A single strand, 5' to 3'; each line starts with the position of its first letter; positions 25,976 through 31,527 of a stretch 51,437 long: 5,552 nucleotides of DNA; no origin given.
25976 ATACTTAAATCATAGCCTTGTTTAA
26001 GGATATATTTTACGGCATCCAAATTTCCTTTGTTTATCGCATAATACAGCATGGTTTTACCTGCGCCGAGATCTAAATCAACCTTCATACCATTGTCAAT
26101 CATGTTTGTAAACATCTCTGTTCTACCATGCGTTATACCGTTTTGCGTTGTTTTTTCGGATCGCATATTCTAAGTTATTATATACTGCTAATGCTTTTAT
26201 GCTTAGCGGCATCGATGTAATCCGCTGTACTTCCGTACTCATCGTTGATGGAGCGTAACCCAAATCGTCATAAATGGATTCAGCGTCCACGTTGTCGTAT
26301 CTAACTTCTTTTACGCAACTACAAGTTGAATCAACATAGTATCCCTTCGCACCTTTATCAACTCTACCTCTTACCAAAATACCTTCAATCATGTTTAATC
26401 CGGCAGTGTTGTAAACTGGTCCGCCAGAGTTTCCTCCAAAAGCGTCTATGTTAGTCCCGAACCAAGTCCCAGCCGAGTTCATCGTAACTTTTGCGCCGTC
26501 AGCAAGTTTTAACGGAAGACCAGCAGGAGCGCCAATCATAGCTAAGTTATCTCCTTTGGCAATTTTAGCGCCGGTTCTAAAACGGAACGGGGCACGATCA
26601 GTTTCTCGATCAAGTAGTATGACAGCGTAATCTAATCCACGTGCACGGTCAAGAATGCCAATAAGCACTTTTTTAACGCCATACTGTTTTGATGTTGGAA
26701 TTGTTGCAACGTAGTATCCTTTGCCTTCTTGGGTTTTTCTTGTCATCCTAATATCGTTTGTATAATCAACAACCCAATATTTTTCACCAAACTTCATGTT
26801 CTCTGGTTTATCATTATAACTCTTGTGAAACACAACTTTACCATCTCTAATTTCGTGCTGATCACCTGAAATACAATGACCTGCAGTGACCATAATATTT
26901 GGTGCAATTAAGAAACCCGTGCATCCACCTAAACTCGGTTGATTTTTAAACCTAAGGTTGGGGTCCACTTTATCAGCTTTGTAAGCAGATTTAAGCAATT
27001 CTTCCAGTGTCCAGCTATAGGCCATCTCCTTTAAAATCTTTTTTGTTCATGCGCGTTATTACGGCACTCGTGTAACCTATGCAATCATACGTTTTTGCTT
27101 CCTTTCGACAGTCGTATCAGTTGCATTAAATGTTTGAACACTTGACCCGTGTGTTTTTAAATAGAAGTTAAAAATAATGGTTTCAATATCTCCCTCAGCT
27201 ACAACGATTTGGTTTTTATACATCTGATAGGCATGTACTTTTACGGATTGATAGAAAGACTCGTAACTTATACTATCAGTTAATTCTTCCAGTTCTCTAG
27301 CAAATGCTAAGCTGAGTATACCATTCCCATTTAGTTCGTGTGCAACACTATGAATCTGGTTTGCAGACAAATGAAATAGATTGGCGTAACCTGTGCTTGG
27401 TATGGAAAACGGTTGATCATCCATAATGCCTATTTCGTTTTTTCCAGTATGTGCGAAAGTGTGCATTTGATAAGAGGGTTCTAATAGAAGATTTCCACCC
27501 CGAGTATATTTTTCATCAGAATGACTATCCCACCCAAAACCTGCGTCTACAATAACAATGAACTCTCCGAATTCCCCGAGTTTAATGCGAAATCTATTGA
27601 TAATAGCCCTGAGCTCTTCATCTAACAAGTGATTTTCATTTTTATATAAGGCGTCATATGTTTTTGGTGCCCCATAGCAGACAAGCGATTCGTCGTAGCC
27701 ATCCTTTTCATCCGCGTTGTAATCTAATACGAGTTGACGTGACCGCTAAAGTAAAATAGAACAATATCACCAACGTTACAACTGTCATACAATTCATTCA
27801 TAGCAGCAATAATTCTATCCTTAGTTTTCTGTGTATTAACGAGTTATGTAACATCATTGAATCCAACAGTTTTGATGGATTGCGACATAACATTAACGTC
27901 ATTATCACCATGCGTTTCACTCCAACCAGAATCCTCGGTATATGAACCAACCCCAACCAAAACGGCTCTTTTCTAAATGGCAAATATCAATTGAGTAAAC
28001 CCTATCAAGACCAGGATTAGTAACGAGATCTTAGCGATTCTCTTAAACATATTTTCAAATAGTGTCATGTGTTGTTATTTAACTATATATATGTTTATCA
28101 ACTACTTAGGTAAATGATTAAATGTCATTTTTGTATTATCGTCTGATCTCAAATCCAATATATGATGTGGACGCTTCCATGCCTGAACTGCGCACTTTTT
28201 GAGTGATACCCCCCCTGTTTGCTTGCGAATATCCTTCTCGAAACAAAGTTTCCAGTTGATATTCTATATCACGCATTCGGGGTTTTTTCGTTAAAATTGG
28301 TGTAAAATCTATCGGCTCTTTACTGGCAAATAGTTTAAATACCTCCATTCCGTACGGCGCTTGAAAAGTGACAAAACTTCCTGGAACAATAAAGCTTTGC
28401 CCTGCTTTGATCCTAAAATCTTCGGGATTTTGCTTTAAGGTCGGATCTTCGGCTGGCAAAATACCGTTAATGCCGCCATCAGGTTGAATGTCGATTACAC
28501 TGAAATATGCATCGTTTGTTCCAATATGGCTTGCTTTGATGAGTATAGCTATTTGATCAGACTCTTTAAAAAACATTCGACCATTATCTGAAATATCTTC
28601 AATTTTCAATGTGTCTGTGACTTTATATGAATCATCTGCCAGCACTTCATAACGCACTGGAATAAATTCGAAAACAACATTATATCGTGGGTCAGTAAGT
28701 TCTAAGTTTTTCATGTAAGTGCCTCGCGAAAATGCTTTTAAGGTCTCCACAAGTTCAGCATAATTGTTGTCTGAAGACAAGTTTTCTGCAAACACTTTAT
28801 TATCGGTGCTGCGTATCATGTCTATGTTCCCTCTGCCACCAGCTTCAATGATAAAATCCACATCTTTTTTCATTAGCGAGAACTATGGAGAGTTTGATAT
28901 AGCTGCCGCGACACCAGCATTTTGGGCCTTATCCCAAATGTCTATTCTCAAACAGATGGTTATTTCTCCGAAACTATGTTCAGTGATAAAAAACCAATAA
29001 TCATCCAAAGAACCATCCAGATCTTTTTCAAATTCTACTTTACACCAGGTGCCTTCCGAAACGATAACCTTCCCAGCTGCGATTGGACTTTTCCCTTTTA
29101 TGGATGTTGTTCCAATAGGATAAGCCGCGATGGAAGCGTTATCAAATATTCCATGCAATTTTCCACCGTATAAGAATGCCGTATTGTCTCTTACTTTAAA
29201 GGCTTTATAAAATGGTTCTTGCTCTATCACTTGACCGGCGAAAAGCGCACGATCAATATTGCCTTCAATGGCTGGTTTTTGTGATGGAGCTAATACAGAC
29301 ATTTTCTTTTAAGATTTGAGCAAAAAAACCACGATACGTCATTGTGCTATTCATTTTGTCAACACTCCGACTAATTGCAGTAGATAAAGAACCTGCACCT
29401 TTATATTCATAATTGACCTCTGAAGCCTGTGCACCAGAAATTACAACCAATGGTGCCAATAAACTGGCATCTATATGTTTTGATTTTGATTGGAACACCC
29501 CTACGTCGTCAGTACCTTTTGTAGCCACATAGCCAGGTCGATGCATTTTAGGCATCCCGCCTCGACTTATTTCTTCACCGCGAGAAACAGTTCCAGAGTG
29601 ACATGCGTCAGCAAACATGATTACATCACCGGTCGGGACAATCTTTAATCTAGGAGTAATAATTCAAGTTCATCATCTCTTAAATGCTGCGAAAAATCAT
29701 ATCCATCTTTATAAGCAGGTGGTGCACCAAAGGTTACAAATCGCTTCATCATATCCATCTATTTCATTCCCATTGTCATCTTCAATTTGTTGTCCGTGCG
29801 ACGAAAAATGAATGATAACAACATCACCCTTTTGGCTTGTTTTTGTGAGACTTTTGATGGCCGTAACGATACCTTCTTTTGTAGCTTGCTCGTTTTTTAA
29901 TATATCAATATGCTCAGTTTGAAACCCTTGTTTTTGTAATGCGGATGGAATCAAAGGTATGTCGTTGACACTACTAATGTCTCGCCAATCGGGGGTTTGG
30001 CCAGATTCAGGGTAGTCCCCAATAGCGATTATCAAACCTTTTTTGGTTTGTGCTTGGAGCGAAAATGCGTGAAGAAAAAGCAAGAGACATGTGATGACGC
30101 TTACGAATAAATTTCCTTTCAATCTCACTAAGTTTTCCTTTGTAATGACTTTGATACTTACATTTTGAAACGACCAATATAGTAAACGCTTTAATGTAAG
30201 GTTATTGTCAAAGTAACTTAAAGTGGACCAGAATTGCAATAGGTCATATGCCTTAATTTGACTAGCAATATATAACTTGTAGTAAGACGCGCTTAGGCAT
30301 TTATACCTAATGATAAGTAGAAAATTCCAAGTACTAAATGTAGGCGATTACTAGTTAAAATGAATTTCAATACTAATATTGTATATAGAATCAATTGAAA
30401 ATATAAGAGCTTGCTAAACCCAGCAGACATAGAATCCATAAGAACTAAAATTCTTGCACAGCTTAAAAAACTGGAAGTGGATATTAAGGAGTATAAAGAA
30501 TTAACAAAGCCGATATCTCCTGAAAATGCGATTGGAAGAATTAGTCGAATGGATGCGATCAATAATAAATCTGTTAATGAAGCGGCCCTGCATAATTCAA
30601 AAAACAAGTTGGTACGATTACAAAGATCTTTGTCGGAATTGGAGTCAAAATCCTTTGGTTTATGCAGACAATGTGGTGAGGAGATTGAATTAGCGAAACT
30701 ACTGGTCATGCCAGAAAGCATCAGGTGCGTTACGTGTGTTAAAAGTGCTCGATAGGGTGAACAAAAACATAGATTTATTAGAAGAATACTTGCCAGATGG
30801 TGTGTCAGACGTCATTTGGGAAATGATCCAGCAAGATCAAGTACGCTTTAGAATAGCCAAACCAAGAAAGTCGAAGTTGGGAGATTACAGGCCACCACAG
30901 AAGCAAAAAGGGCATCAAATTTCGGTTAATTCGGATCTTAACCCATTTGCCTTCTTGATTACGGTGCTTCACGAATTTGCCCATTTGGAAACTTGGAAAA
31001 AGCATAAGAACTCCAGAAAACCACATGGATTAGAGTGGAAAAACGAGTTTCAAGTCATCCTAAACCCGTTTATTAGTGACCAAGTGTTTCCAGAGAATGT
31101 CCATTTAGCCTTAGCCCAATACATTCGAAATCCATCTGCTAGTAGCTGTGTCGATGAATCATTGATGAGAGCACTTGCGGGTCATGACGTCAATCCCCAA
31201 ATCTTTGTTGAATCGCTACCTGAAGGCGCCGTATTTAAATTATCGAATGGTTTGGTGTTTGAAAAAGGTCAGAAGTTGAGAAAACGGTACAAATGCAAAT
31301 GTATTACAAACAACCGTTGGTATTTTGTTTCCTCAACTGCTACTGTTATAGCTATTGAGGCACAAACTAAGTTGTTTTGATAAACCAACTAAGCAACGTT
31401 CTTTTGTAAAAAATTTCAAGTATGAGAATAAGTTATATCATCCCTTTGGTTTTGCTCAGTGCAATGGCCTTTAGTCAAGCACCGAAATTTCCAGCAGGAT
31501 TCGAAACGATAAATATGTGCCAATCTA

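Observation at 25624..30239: Terminator-bounded island of three or four protease genes (two exported caspase-like, one trypsin-like fused to ankyrin repeats), nearly all interrupted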

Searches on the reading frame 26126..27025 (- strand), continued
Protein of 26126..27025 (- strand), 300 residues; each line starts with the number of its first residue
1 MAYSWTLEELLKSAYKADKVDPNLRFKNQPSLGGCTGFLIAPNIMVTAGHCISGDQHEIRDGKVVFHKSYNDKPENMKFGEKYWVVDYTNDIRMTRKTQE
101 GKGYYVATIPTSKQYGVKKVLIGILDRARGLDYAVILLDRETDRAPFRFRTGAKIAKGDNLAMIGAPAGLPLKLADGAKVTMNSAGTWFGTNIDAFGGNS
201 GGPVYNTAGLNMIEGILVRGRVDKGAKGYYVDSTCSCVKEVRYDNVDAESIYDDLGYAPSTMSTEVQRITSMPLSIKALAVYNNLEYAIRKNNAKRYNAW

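Call 73: fold_search(model_id=the predicted structure, library=pdb)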
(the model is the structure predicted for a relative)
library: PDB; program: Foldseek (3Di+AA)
matches with E <= 10: 1366; with E <= 0.001: 105
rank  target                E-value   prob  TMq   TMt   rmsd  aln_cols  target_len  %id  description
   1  9n3e_A                1.6e-12  1.00  0.29  0.59   6.4       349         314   17  Crystal structure of Arabidopsis metacaspase 9 C147G at pH 5.5 (released 2025-06-11)
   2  9n3e_B                1.7e-12  1.00  0.29  0.58   6.2       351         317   16  Crystal structure of Arabidopsis metacaspase 9 C147G at pH 5.5 (released 2025-06-11)
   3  3bij_C                3.4e-12  1.00  0.29  0.69   6.3       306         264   23  Crystal structure of protein GSU0716 from Geobacter sulfurreducens. Northeast Structural Genomics target GsR13 (released 2007-12-11)
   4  3bij_B                7.1e-12  1.00  0.29  0.68   6.0       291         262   24  Crystal structure of protein GSU0716 from Geobacter sulfurreducens. Northeast Structural Genomics target GsR13 (released 2007-12-11)
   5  3bij_A                8.4e-12  1.00  0.29  0.69   6.1       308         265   23  Crystal structure of protein GSU0716 from Geobacter sulfurreducens. Northeast Structural Genomics target GsR13 (released 2007-12-11)
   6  8a53_B                8.9e-12  1.00  0.28  0.59   8.3       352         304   16  Crystal structure of AtMCA-IIf C147A (metacaspase 9) from Arabidopsis thaliana (released 2023-05-31)
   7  6w8r_B                4.1e-11  1.00  0.29  0.53   8.5       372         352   17  Crystal structure of metacaspase 4 C139A from Arabidopsis (released 2020-05-20)
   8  6w8r_A                8.1e-11  1.00  0.29  0.51   8.5       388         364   17  Crystal structure of metacaspase 4 C139A from Arabidopsis (released 2020-05-20)
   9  6w8s_B                3.7e-10  1.00  0.30  0.52   8.0       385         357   16  Crystal structure of metacaspase 4 from Arabidopsis (released 2020-05-20)
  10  7qp0_B                5.2e-10  1.00  0.26  0.62   9.4       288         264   19  Crystal structure of metacaspase from candida glabrata with magnesium (released 2023-01-11)
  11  6w8s_D                5.8e-10  1.00  0.28  0.50   8.2       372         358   17  Crystal structure of metacaspase 4 from Arabidopsis (released 2020-05-20)
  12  4afv                  6.2e-10  1.00  0.28  0.55   9.3       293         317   18  THE STRUCTURE OF METACASPASE 2 FROM T. BRUCEI DETERMINED IN THE PRESENCE OF CALCIUM CHLORIDE (released 2012-05-02)
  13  6w8s_C                6.9e-10  1.00  0.30  0.53   6.9       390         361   16  Crystal structure of metacaspase 4 from Arabidopsis (released 2020-05-20)
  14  6w8s_A                7.3e-10  1.00  0.30  0.52   7.1       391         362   17  Crystal structure of metacaspase 4 from Arabidopsis (released 2020-05-20)
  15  3uo8_C                7.3e-10  1.00  0.27  0.47  12.8       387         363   12  Crystal structure of the MALT1 paracaspase (P1 form) (released 2011-12-21)
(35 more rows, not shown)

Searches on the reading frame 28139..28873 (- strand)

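Call 7: search_protein_families(library=pfam, max_evalue=0.01, proteins=[window:28139-28873:-])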
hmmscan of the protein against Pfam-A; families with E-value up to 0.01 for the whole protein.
window:28139-28873:- (245 aa): 1 family
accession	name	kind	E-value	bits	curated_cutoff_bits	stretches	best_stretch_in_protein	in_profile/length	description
PF14326.11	DUF4384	-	1.3e-05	25.6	27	1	119-187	15-81/81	Domain of unknown function (DUF4384)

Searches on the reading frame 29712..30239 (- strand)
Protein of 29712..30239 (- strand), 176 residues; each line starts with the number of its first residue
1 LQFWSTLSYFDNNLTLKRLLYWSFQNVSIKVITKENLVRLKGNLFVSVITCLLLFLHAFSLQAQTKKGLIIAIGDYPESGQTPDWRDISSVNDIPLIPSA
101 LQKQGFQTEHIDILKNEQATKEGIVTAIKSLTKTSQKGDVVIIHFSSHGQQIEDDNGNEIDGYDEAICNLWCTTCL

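Call 7: search_protein_families(library=pfam, max_evalue=0.01, proteins=[window:29712-30239:-])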
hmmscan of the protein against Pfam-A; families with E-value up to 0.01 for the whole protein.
window:29712-30239:- (176 aa): 1 family
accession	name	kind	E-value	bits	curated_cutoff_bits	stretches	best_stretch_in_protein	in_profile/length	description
PF00656.27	Peptidase_C14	-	8.8e-11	42.4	21.4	1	66-169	2-98/233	Caspase domain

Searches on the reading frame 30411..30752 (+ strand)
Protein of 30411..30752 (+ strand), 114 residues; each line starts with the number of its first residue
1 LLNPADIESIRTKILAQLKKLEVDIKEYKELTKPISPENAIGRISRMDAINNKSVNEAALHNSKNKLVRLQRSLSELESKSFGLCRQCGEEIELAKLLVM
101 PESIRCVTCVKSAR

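Call 75: search_protein_families(library=pfam, max_evalue=0.01, proteins=[window:30411-30752:+])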
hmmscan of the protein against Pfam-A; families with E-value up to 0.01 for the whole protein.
window:30411-30752:+ (114 aa): 1 family
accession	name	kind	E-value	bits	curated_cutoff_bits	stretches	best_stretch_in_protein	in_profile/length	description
PF01258.23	zf-dskA_traR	-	1.6e-09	38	24.9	1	81-109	2-30/36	Prokaryotic dksA/traR C4-type zinc finger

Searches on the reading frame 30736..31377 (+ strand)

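Call 75: search_protein_families(library=pfam, max_evalue=0.01, proteins=[window:30736-31377:+])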
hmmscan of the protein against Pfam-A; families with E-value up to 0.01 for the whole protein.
window:30736-31377:+ (214 aa): 1 family
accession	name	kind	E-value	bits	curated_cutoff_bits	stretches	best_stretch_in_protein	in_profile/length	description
PF10263.15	SprT-like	-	4.3e-06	27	25.6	1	27-106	12-93/108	SprT-like family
